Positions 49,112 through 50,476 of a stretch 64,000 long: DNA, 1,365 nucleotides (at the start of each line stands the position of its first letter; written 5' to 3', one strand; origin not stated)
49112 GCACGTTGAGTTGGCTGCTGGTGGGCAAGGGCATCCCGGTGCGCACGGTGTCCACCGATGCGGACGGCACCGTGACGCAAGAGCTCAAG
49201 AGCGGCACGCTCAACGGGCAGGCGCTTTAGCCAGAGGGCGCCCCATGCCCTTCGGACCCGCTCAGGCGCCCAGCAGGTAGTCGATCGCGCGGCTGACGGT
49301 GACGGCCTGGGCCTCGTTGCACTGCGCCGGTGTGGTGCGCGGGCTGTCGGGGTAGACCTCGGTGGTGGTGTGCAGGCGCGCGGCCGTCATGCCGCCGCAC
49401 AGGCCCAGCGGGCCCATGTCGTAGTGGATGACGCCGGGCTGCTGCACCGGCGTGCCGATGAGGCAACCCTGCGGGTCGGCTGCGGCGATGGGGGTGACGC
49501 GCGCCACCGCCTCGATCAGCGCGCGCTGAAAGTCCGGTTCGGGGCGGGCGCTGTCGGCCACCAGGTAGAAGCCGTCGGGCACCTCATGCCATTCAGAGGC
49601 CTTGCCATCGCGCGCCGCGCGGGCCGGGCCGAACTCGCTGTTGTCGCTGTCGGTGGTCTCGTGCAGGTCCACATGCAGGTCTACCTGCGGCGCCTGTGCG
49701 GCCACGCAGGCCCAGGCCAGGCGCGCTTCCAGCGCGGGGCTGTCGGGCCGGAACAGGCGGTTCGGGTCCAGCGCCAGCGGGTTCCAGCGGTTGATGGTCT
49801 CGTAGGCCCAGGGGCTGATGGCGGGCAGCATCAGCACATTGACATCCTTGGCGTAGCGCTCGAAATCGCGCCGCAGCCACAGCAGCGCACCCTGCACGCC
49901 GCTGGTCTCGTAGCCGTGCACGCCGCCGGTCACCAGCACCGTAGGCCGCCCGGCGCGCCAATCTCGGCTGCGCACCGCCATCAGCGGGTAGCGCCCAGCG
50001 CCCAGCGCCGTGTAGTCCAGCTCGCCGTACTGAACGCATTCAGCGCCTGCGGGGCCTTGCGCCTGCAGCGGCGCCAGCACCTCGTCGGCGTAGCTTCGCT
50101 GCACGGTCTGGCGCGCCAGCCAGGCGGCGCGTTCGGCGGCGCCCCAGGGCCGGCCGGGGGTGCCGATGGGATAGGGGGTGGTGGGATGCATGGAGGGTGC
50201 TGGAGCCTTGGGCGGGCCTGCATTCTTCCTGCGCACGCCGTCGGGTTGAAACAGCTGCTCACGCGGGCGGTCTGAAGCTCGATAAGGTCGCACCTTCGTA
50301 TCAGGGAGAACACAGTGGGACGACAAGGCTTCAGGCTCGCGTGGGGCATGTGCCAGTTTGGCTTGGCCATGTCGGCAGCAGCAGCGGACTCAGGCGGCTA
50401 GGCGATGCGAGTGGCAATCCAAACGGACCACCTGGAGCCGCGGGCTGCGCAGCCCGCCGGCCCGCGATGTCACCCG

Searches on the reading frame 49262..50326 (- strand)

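Call 67: search_protein_families(library=pfam, proteins=[window:49262-50326:-], max_evalue=0.001)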
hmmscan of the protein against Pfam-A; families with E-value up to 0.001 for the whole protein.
window:49262-50326:- (354 aa): 2 families
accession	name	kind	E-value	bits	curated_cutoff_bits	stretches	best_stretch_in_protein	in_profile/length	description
PF24827.1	AstE_AspA_cat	-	7.5e-10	39.1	25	1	128-228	3-110/192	Succinylglutamate desuccinylase/Aspartoacylase catalytic domain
PF10994.13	DUF2817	-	0.00048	20.2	23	1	133-194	60-120/341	Protein of unknown function (DUF2817)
